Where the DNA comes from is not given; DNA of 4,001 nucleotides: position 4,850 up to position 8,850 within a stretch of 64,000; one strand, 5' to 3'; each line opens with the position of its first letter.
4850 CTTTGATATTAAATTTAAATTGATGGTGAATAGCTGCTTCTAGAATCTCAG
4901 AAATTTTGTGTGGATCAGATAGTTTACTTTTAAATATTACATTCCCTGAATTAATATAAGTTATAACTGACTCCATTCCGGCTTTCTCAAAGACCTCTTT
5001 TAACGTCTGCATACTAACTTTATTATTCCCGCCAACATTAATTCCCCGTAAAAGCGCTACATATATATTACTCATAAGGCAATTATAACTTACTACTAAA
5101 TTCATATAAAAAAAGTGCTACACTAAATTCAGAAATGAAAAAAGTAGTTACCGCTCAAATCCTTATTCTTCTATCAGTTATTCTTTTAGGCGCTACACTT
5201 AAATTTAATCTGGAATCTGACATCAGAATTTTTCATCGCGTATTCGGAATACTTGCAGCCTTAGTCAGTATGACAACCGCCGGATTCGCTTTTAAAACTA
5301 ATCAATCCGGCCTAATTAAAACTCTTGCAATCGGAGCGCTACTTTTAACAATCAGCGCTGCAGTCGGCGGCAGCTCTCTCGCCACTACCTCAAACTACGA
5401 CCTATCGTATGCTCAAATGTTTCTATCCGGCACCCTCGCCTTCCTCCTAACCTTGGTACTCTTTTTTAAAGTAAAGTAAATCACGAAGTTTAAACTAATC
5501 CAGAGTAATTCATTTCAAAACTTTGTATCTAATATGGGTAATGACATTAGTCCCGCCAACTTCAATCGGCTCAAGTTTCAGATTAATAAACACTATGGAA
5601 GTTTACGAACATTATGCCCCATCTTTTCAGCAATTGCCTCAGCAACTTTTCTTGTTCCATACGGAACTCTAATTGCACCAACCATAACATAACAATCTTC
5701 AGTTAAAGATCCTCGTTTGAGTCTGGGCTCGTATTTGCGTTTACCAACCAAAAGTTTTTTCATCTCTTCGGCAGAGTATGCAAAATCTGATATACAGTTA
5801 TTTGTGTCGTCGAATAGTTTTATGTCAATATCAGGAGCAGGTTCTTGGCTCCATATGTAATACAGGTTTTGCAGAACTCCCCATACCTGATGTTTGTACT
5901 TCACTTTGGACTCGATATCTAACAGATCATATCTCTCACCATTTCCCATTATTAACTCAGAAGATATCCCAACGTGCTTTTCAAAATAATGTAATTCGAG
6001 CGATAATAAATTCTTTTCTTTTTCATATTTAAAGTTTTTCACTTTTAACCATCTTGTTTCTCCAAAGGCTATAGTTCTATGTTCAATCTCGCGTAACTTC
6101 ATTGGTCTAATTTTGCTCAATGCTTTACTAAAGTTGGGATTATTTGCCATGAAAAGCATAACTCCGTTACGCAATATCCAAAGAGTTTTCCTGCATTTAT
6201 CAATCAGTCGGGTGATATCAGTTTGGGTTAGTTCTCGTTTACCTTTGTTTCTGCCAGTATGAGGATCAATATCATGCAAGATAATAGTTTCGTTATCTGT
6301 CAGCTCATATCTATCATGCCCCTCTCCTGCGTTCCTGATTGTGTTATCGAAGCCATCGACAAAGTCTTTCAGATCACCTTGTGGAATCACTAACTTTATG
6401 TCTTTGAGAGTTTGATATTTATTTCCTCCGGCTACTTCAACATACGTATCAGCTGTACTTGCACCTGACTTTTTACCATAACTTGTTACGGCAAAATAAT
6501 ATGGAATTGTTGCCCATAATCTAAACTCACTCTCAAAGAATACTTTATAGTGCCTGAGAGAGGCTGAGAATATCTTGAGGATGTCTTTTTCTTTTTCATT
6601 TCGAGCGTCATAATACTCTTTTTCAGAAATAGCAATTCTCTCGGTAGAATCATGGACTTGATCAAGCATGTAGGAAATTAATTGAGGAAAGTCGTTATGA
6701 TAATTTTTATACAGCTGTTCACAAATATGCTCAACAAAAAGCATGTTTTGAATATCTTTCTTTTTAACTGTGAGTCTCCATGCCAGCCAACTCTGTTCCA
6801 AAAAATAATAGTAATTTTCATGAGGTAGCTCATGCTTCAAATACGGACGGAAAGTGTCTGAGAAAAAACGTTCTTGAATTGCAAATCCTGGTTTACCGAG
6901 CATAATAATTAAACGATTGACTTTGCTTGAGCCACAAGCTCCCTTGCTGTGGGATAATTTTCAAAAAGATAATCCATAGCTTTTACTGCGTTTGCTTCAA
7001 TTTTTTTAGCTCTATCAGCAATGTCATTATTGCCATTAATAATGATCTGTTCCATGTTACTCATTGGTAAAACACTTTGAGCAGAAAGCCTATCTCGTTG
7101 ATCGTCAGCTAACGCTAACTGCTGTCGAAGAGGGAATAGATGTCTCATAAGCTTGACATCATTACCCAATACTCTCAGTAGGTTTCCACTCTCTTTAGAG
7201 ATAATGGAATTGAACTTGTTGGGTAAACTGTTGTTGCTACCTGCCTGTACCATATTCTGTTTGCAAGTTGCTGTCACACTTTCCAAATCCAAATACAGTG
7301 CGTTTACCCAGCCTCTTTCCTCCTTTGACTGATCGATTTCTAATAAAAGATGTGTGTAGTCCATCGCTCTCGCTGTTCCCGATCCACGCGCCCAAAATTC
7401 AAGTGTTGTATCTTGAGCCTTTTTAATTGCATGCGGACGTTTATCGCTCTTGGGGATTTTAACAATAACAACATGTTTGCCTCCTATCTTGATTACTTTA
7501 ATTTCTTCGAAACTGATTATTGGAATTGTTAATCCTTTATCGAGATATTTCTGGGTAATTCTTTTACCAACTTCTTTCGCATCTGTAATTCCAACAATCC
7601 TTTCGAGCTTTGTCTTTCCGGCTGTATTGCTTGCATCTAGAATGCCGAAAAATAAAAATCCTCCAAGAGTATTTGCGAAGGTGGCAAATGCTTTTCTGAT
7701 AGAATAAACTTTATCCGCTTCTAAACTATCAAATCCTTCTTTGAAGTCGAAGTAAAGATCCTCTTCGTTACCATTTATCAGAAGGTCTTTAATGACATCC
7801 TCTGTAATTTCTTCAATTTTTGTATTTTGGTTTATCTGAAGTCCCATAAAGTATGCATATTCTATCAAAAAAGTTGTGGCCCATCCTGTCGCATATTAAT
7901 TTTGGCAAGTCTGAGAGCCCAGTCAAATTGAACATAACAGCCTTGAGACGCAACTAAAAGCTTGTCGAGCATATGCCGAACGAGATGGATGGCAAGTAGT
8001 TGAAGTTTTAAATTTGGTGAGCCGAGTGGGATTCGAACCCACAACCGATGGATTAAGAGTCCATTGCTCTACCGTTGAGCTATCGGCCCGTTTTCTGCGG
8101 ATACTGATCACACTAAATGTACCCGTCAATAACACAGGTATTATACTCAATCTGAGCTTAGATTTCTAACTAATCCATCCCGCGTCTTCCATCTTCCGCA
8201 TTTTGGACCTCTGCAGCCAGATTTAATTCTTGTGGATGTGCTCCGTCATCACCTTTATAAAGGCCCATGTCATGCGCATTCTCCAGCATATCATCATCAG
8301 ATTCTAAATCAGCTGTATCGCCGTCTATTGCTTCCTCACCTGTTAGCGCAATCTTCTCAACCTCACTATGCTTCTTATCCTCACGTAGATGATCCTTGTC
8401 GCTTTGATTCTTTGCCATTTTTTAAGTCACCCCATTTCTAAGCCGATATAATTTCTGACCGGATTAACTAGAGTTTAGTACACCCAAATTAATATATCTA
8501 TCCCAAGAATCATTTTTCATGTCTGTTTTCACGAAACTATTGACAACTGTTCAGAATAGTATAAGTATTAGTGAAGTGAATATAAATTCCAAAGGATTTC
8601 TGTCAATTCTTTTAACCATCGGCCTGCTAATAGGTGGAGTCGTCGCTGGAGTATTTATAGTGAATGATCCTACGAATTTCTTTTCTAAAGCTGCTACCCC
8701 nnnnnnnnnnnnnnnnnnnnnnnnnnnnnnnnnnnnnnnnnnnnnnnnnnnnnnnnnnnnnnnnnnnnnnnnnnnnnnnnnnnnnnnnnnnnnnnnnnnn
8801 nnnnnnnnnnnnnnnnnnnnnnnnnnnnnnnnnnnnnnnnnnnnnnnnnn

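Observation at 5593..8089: tRNA-Lys-adjacent two-gene operon: AlbA_2/Schlafen-like protein plus unknown 436-aa partner, a candidate novel defence module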

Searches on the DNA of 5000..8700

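Call 97: search_rna_families(source=window, start=5000, end=8700, threshold=evalue, max_evalue=1)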
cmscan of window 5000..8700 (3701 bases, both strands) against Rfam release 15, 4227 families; matches with E-value up to 1: 3.
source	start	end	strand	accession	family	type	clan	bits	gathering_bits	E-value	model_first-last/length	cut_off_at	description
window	8018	8089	-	RF00005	tRNA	Gene; tRNA;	CL00001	75.8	29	4.6e-16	1-71/71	no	tRNA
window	8017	8089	+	RF04354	Plastid-ycf2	Cis-reg;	-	34.4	65.7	0.00013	1-75/75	no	Plastid-ycf2 5UTR RNA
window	8018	8056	+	RF04351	Plastid-psbl-rps4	Cis-reg;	-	19.8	68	0.96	1-53/53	no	Plastid-psbl-rps4 3UTR RNA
